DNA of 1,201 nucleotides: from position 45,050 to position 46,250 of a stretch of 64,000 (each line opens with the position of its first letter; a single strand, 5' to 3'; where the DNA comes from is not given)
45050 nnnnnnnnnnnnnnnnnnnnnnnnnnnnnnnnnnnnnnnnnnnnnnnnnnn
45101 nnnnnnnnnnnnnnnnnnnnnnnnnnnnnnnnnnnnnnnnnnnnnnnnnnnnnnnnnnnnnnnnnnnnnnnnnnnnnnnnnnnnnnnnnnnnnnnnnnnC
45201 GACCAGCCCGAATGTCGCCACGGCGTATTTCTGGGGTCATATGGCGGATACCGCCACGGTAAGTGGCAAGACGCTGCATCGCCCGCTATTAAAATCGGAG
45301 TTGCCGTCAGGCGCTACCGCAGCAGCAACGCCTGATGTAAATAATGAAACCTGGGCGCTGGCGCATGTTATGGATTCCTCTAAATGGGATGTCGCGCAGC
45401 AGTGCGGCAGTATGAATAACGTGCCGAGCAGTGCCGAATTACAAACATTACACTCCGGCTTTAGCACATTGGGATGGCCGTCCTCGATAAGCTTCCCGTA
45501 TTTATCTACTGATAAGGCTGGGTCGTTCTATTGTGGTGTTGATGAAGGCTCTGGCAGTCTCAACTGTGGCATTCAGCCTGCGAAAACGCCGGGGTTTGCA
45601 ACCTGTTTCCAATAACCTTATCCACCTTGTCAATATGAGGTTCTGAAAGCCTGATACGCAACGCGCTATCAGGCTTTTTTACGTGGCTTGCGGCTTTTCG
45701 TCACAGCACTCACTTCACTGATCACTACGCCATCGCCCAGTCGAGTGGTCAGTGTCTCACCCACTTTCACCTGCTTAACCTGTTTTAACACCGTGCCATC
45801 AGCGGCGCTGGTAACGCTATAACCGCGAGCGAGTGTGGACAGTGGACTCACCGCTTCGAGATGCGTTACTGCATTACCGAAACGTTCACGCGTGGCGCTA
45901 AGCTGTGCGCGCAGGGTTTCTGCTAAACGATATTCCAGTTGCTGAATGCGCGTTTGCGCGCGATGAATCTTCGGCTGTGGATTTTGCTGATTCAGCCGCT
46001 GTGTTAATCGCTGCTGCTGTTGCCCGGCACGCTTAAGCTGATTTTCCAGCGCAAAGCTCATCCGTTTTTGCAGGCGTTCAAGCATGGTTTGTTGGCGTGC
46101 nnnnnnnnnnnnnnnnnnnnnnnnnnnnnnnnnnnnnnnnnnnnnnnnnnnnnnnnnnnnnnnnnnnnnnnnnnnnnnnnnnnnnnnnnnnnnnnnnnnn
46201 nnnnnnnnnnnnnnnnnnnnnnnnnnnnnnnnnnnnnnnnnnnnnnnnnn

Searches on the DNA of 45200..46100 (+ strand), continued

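Call 25: get_annotated_region(hit=H10, flank=2500)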
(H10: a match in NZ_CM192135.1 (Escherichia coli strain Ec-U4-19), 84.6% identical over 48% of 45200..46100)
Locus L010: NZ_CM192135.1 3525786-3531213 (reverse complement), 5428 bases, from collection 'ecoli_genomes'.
description: Escherichia coli strain Ec-U4-19 chromosome, whole genome shotgun sequence
organism: Escherichia coli strain Ec-U4-19 (NCBI taxid 562)
replicon: chromosome; assembly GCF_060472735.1
host: Homo sapiens; source: urine; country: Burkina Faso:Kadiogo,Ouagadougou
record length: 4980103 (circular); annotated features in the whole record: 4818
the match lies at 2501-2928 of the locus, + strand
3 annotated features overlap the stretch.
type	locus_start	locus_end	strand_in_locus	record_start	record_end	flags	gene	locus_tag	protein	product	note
CDS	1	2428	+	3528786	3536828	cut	-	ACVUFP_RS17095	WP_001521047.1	adhesion domain-containing protein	-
CDS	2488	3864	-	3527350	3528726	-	xseA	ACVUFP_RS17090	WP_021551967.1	exodeoxyribonuclease VII large subunit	-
CDS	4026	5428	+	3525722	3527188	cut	guaB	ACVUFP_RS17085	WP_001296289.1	IMP dehydrogenase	-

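Call 26: get_annotated_region(hit=H9, flank=2500)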
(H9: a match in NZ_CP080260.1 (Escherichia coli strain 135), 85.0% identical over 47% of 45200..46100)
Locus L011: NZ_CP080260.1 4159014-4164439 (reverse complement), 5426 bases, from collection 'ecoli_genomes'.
description: Escherichia coli strain 135 chromosome, complete genome
organism: Escherichia coli strain 135 (NCBI taxid 562)
replicon: chromosome; assembly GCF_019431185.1
host: -; source: Chicken fecal; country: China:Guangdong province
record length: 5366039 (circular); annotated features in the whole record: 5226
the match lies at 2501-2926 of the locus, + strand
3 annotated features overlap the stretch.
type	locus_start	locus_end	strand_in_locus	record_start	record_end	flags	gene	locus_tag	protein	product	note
CDS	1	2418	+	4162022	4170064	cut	-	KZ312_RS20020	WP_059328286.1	adhesion domain-containing protein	-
CDS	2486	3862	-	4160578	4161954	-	xseA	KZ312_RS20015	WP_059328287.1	exodeoxyribonuclease VII large subunit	-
CDS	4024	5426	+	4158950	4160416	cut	guaB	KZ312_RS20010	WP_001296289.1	IMP dehydrogenase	-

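Call 27: get_annotated_region(hit=H85, flank=2500)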
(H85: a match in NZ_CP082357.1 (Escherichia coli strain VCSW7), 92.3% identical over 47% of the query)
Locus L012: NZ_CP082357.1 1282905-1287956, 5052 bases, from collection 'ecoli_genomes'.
description: Escherichia coli strain VCSW7 chromosome, complete genome
organism: Escherichia coli strain VCSW7 (NCBI taxid 562)
replicon: chromosome; assembly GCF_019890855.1
host: -; source: Top soil and leaf litter; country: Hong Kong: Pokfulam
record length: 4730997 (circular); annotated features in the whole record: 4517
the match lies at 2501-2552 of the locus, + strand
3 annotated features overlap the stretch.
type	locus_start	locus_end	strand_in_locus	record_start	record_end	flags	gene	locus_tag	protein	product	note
CDS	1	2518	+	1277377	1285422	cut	-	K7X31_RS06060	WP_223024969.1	adhesion domain-containing protein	-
CDS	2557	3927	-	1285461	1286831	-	xseA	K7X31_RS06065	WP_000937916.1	exodeoxyribonuclease VII large subunit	-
CDS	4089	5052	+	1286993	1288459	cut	guaB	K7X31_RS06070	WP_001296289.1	IMP dehydrogenase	-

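Call 28: get_annotated_region(hit=H30, flank=2500)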
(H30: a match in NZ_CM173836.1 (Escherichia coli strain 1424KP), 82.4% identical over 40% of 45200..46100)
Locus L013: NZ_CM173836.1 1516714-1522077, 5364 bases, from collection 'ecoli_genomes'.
description: Escherichia coli strain 1424KP chromosome, whole genome shotgun sequence
organism: Escherichia coli strain 1424KP (NCBI taxid 562)
replicon: chromosome; assembly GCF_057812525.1
host: Homo sapiens; source: -; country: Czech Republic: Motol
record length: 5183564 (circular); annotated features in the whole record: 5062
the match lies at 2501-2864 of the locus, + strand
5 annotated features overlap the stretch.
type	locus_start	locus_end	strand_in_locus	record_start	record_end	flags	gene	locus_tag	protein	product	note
CDS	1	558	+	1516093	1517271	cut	bamB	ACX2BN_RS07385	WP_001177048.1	outer membrane protein assembly factor BamB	-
CDS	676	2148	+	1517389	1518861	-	der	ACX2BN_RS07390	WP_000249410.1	ribosome biogenesis GTPase Der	-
CDS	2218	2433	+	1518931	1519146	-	yfgJ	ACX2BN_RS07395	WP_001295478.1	zinc ribbon domain-containing protein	-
CDS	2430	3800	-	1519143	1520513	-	xseA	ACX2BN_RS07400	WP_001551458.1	exodeoxyribonuclease VII large subunit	-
CDS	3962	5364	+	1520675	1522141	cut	guaB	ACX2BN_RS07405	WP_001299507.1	IMP dehydrogenase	-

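Call 73: search_dna_similar(query=window:45645-45680:+, collection=ecoli_genomes, mode=distant, max_evalue=10, max_rows=25, rows=spread)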
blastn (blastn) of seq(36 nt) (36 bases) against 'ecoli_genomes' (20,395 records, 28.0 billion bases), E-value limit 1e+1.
Records with a match: 3804; places in all: 3815; records where one place covers at least 80% of the query: 3804.
Genomes with a match: 3804 of 5426; with a place that covers at least 80% of the query: 3804. Places per genome that has any: lowest 1, median 1, highest 2. On chromosomes: 3815 places; on plasmids: 0.
Best place of each record, by identity: >=99% 175; 90-95% 567; 80-90% 3062.
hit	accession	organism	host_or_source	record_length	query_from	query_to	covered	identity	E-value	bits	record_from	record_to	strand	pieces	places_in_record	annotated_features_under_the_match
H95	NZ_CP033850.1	Escherichia coli strain FDAARGOS_497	Homo sapiens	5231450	1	36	100%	100.0%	2e-9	66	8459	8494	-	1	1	xseA: exodeoxyribonuclease VII large subunit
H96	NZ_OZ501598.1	Escherichia coli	Homo sapiens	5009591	1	36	100%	100.0%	2e-9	66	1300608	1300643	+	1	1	xseA: exodeoxyribonuclease VII large subunit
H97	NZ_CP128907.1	Escherichia coli strain TUM13881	Homo sapiens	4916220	1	36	100%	94.4%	1e-6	57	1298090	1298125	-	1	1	xseA: exodeoxyribonuclease VII large subunit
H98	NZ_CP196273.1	Escherichia coli strain AH21B060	Homo sapiens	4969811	1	36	100%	94.4%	1e-6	57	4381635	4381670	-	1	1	xseA: exodeoxyribonuclease VII large subunit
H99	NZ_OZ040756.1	Escherichia coli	-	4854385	1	36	100%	94.4%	1e-6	57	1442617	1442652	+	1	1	xseA: exodeoxyribonuclease VII large subunit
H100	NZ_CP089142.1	Escherichia coli strain XD35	swine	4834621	3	36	94%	88.2%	8e-3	45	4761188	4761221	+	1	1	none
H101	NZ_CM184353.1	Escherichia coli strain ES1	Aquarana catesbeiana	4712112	3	36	94%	88.2%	8e-3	45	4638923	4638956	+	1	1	none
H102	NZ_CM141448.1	Escherichia coli strain LFB1-1-1R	wolf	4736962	2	36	97%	85.7%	9e-2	42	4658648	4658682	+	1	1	none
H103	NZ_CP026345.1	Escherichia coli strain 8A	not applicable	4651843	5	36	89%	87.5%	9e-2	41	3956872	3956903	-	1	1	none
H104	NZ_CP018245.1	Escherichia coli strain 472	missing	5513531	5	36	89%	87.5%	9e-2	41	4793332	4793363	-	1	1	none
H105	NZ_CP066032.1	Escherichia coli strain FDAARGOS_1059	missing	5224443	5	36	89%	87.5%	9e-2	41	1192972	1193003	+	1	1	none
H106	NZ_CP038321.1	Escherichia coli O157:H7 strain NE1127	bovine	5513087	5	36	89%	87.5%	9e-2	41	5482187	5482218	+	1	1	none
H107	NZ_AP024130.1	Escherichia coli strain SI-NP020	Bos taurus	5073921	5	36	89%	87.5%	9e-2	41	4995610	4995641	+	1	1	none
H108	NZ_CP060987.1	Escherichia coli strain EC31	Homo sapiens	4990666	5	36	89%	87.5%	9e-2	41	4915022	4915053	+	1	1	none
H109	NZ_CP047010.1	Escherichia coli strain 19-5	swine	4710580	5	36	89%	87.5%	9e-2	41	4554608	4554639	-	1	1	none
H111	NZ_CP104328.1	Escherichia coli strain THB42-F2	transconjugant from Escherichia coli ...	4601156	5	36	89%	87.5%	9e-2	41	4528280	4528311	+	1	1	none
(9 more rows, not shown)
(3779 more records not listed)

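Call 75: get_annotated_region(hit=H111, flank=1200)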
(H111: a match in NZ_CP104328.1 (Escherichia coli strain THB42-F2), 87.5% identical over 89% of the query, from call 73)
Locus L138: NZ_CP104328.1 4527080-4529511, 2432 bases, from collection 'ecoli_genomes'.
description: Escherichia coli strain THB42-F2 chromosome, complete genome
organism: Escherichia coli strain THB42-F2 (NCBI taxid 562)
replicon: chromosome; assembly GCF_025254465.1
host: -; source: transconjugant from Escherichia coli strain HB42; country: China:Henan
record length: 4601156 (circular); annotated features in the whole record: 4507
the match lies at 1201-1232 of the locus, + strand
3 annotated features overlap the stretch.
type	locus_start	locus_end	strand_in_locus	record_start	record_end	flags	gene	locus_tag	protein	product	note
CDS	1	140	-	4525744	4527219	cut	ilvC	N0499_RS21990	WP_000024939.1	ketol-acid reductoisomerase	-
CDS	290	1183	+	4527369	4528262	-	ilvY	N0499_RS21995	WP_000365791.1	HTH-type transcriptional activator IlvY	-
CDS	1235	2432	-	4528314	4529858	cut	ilvA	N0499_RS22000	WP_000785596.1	threonine ammonia-lyase, biosynthetic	-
